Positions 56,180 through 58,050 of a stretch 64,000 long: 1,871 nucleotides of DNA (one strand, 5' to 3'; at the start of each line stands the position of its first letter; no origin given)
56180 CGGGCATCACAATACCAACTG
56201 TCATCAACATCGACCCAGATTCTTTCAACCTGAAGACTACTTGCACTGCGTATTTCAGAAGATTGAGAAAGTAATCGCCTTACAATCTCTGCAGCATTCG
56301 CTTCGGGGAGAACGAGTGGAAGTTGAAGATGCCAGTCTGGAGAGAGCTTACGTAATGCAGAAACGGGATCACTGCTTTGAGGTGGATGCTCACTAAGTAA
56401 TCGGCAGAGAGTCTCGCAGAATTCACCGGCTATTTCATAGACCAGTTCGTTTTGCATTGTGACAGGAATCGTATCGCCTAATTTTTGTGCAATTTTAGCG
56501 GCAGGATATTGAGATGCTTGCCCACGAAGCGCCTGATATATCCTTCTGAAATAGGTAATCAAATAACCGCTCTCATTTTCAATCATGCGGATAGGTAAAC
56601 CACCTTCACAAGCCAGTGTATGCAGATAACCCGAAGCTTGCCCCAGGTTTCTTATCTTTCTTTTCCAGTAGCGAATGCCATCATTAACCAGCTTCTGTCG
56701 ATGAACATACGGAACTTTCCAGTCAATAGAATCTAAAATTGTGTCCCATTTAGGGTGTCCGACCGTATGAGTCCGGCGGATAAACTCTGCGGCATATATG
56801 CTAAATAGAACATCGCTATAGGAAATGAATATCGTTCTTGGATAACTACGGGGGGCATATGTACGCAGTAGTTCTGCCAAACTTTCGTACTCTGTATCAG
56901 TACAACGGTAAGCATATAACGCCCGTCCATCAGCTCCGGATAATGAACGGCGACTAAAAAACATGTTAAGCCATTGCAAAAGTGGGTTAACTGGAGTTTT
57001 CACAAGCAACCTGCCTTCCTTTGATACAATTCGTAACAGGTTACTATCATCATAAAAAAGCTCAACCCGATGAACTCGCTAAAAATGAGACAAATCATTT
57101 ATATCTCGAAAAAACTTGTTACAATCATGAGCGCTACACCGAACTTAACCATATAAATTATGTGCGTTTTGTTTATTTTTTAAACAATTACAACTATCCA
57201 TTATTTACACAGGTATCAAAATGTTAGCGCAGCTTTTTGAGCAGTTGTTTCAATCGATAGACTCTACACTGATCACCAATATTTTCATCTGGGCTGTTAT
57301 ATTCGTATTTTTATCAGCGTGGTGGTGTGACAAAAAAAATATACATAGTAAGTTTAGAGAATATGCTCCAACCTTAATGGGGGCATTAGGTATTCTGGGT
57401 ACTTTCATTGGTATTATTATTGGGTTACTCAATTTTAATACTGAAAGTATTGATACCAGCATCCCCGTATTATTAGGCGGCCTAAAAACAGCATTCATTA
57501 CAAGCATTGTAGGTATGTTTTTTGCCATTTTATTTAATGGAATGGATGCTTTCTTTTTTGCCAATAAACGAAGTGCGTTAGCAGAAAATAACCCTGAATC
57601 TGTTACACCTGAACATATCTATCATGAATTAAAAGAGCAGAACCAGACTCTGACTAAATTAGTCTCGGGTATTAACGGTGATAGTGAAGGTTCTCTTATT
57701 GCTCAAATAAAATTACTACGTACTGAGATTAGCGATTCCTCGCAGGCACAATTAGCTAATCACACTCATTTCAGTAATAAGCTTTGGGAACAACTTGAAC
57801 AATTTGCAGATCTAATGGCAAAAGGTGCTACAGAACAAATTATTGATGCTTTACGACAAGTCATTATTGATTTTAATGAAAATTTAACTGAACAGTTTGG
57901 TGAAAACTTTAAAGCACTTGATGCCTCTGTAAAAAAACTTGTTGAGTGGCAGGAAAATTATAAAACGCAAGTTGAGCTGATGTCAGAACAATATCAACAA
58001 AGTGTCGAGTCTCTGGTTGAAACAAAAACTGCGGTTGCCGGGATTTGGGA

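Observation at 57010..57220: Zorya and Druantia modules are divergently transcribed from one 211-bp AT-rich intergenic region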

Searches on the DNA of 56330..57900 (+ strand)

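Call 5: search_dna_similar(query=window:56700-57500:+, collection=ecoli_genomes, mode=near, max_rows=30)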
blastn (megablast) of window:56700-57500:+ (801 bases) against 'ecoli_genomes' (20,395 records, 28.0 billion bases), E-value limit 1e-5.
Records with a match: 521; places in all: 525; records where one place covers at least 80% of the query: 508.
Genomes with a match: 521 of 5426; with a place that covers at least 80% of the query: 508. Places per genome that has any: lowest 1, median 1, highest 2. On chromosomes: 518 places; on plasmids: 7.
Best place of each record, by identity: >=99% 511; 95-99% 10.
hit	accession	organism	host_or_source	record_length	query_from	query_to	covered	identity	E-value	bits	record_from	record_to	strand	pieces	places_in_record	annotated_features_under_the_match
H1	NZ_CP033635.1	Escherichia coli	chicken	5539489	1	801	100%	99.9%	0e+0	1474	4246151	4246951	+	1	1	STY4851/ECs_5259 family protein | zorA2: type II Zorya anti-phage system protein ZorA2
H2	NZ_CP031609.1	Escherichia coli strain N3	Homo sapiens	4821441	1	801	100%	99.9%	0e+0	1474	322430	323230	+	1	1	STY4851/ECs_5259 family protein | zorA2: type II Zorya anti-phage system protein ZorA2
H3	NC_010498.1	Escherichia coli SMS-3-5 strain SMS-3-5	-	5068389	1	801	100%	99.9%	0e+0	1474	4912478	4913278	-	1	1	STY4851/ECs_5259 family protein | zorA2: type II Zorya anti-phage system protein ZorA2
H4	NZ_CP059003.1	Escherichia coli strain 2D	Homo sapiens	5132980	1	801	100%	99.9%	0e+0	1474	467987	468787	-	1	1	STY4851/ECs_5259 family protein | zorA2: type II Zorya anti-phage system protein ZorA2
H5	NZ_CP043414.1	Escherichia coli strain EC42405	bovine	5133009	1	801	100%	99.9%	0e+0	1474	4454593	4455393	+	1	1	STY4851/ECs_5259 family protein | zorA2: type II Zorya anti-phage system protein ZorA2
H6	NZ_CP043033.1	Escherichia coli strain XDL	Homo sapiens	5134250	1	801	100%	99.9%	0e+0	1474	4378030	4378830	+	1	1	STY4851/ECs_5259 family protein | zorA2: type II Zorya anti-phage system protein ZorA2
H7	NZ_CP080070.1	Escherichia coli strain 19SZHZ713Rt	Homo sapiens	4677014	1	801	100%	99.9%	0e+0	1474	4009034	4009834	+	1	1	STY4851/ECs_5259 family protein | zorA2: type II Zorya anti-phage system protein ZorA2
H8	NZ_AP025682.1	Escherichia coli strain Rb-50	Homo sapiens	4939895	1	801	100%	99.9%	0e+0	1474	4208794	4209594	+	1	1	STY4851/ECs_5259 family protein | zorA2: type II Zorya anti-phage system protein ZorA2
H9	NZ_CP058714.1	Escherichia coli strain M172-1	Manis javanica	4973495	1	801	100%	99.9%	0e+0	1474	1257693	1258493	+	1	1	STY4851/ECs_5259 family protein | zorA2: type II Zorya anti-phage system protein ZorA2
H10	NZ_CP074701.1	Escherichia coli strain 702/18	Homo sapiens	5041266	1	801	100%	99.9%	0e+0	1474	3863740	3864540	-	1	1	STY4851/ECs_5259 family protein | zorA2: type II Zorya anti-phage system protein ZorA2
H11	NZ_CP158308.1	Escherichia coli strain CM2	Chicken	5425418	1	801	100%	99.9%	0e+0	1474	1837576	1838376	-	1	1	STY4851/ECs_5259 family protein | zorA2: type II Zorya anti-phage system protein ZorA2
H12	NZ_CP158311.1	Escherichia coli strain CS5L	Chicken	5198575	1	801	100%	99.9%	0e+0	1474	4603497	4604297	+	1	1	STY4851/ECs_5259 family protein | zorA2: type II Zorya anti-phage system protein ZorA2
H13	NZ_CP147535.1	Escherichia coli strain GN03551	Homo sapiens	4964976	1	801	100%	99.9%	0e+0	1474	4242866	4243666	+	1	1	STY4851/ECs_5259 family protein | zorA2: type II Zorya anti-phage system protein ZorA2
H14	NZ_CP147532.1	Escherichia coli strain GN03139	Homo sapiens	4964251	1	801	100%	99.9%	0e+0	1474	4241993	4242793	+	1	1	STY4851/ECs_5259 family protein | zorA2: type II Zorya anti-phage system protein ZorA2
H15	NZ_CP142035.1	Escherichia coli strain HS4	Homo sapiens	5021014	1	801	100%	99.9%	0e+0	1474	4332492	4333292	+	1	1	STY4851/ECs_5259 family protein | zorA2: type II Zorya anti-phage system protein ZorA2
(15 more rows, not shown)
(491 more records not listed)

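Call 6: get_annotated_region(hit=H3, flank=20000)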
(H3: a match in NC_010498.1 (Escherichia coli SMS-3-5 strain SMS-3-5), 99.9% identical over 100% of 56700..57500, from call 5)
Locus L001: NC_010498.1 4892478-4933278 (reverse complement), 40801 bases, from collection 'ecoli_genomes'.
description: Escherichia coli SMS-3-5, complete sequence
organism: Escherichia coli SMS-3-5 strain SMS-3-5 (NCBI taxid 439855)
replicon: chromosome; assembly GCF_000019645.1
host: -; source: -; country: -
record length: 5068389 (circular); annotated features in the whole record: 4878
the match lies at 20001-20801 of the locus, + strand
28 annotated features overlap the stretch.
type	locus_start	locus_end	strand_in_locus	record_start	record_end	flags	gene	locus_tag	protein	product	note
CDS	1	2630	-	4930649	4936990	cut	-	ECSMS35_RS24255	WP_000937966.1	DEAD/DEAH box helicase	-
CDS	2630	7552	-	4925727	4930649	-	-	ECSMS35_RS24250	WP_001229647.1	class I SAM-dependent DNA methyltransferase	-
CDS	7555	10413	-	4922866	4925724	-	-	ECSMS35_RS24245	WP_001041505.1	DEAD/DEAH box helicase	-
CDS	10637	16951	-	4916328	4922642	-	-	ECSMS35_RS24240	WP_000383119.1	DEAD/DEAH box helicase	-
CDS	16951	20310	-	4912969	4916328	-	-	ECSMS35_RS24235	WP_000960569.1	STY4851/ECs_5259 family protein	-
CDS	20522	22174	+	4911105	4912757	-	zorA2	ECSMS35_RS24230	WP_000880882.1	type II Zorya anti-phage system protein ZorA2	-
CDS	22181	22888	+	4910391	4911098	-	zorB2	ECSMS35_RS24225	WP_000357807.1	type II Zorya anti-phage system protein ZorB2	-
CDS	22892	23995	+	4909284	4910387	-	zorE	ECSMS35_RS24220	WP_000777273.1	type II Zorya anti-phage system protein ZorE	-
CDS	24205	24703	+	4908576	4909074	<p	-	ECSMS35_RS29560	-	Kelch repeat-containing protein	frameshifted; incomplete; partial in the middle of a contig; missing C-terminus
CDS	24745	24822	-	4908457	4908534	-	-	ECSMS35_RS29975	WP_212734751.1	hypothetical protein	-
CDS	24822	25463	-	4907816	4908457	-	-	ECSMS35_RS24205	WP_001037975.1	HNH endonuclease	-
CDS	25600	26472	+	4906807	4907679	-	-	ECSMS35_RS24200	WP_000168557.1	phosphorothioated DNA-binding restriction endonuclease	-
CDS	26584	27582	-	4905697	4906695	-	-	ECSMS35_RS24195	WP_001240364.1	hypothetical protein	-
CDS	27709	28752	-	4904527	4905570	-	-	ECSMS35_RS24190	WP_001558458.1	Wadjet anti-phage system protein JetD domain-containing protein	-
CDS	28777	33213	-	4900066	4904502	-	-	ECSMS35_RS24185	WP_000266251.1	hypothetical protein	-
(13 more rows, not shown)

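Call 23: search_rna_families(source=window, start=56700, end=57500, threshold=evalue, max_evalue=1)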
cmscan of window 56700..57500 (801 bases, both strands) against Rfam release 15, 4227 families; matches with E-value up to 1: 0.
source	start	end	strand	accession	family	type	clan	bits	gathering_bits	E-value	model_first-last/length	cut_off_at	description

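Call 58: search_dna_similar(query=window:57221-57900:+, collection=ecoli_genomes, mode=near, max_rows=12, rows=spread)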
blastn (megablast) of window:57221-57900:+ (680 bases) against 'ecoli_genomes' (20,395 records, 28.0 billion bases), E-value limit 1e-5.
Records with a match: 529; places in all: 530; records where one place covers at least 80% of the query: 527.
Genomes with a match: 529 of 5426; with a place that covers at least 80% of the query: 527. Places per genome that has any: lowest 1, median 1, highest 2. On chromosomes: 525 places; on plasmids: 5.
Best place of each record, by identity: >=99% 512; 95-99% 7; 80-90% 10.
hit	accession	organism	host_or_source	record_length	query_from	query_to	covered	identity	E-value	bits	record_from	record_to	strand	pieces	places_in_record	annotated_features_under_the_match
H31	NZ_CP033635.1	Escherichia coli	chicken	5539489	1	680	100%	100.0%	0e+0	1256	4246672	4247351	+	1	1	zorA2: type II Zorya anti-phage system protein ZorA2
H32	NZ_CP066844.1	Escherichia coli strain Z30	Homo sapiens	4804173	1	680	100%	99.9%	0e+0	1251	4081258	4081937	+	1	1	zorA2: type II Zorya anti-phage system protein ZorA2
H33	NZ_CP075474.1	Escherichia coli strain NT1N28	pig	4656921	1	680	100%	99.4%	0e+0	1234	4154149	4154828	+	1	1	zorA2: type II Zorya anti-phage system protein ZorA2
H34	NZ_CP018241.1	Escherichia coli strain 319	missing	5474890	1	680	100%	99.3%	0e+0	1229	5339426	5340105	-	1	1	zorA2: type II Zorya anti-phage system protein ZorA2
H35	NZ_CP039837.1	Escherichia coli O55:H7 strain USDA5905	Food (meat)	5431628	1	680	100%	99.3%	0e+0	1229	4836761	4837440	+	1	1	zorA2: type II Zorya anti-phage system protein ZorA2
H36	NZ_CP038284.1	Escherichia coli O157:H7 strain YB14-1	cattle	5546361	1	680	100%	99.3%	0e+0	1229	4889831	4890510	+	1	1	zorA2: type II Zorya anti-phage system protein ZorA2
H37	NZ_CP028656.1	Escherichia coli strain 121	cattle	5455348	1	680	100%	99.3%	0e+0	1229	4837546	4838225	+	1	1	zorA2: type II Zorya anti-phage system protein ZorA2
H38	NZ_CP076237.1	Escherichia coli O157:H7 strain 146N4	Rectal swab of cattle in slaughterhouse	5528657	1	680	100%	99.3%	0e+0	1229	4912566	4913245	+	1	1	zorA2: type II Zorya anti-phage system protein ZorA2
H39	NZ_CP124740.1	Escherichia coli O157:H7 str. EDL933 strain EDL933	Homo sapiens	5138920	1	680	100%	99.3%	0e+0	1229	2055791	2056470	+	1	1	zorA2: type II Zorya anti-phage system protein ZorA2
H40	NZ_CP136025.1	Escherichia coli strain GDSC2BY4G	vegetable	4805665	1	680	100%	99.3%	0e+0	1229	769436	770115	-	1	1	zorA2: type II Zorya anti-phage system protein ZorA2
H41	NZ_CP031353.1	Escherichia coli O145 strain RM9154-C1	Cattle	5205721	1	680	100%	99.1%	0e+0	1223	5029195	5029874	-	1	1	zorA2: type II Zorya anti-phage system protein ZorA2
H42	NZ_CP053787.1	Escherichia coli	Wild boar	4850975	237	680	65%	99.1%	0e+0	797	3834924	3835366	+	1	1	zorA2: type II Zorya anti-phage system protein ZorA2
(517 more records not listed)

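Call 59: search_dna_similar(query=window:56330-57009:+, collection=ecoli_genomes, mode=near, max_rows=12, rows=spread)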
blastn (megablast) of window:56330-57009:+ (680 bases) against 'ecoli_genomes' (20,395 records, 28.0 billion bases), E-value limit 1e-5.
Records with a match: 514; places in all: 518; records where one place covers at least 80% of the query: 509.
Genomes with a match: 514 of 5426; with a place that covers at least 80% of the query: 509. Places per genome that has any: lowest 1, median 1, highest 2. On chromosomes: 512 places; on plasmids: 6.
Best place of each record, by identity: >=99% 155; 95-99% 358; 90-95% 1.
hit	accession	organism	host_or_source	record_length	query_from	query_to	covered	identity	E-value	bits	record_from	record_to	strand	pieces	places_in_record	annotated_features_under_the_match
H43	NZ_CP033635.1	Escherichia coli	chicken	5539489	1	680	100%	99.9%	0e+0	1251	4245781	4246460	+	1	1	STY4851/ECs_5259 family protein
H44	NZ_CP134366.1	Escherichia coli strain TUM12368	Chicken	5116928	1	680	100%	99.9%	0e+0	1251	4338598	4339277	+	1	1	STY4851/ECs_5259 family protein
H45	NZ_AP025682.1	Escherichia coli strain Rb-50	Homo sapiens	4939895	1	680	100%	99.7%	0e+0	1245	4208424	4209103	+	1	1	STY4851/ECs_5259 family protein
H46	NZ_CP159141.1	Escherichia coli strain 10034940-2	Homo sapiens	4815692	1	680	100%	99.1%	0e+0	1223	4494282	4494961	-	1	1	STY4851/ECs_5259 family protein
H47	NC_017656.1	Escherichia coli O55:H7 str. RM12579 strain RM12579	Homo sapiens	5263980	1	680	100%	99.0%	0e+0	1218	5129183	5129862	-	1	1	STY4851/ECs_5259 family protein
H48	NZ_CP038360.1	Escherichia coli O157:H7 strain F7386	missing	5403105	1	680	100%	99.0%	0e+0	1218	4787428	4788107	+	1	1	STY4851/ECs_5259 family protein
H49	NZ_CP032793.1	Escherichia coli strain NZRM3614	missing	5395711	1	680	100%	99.0%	0e+0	1218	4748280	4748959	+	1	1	STY4851/ECs_5259 family protein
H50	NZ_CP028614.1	Escherichia coli strain 141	cattle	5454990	1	680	100%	99.0%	0e+0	1218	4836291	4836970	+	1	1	STY4851/ECs_5259 family protein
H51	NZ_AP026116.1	Escherichia coli strain CEC13002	Homo sapiens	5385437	1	680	100%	99.0%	0e+0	1218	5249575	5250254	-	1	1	STY4851/ECs_5259 family protein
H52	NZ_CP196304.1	Escherichia coli strain ECamp52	Homo sapiens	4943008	1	680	100%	99.0%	0e+0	1218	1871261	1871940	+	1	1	STY4851/ECs_5259 family protein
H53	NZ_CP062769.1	Escherichia coli O157:H7 strain Z852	Bovine Faeces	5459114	1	680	100%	98.8%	0e+0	1210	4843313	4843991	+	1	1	STY4851/ECs_5259 family protein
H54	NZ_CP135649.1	Escherichia coli strain TUM14664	missing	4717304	543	680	20%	100.0%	2e-64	255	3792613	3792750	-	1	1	hypothetical protein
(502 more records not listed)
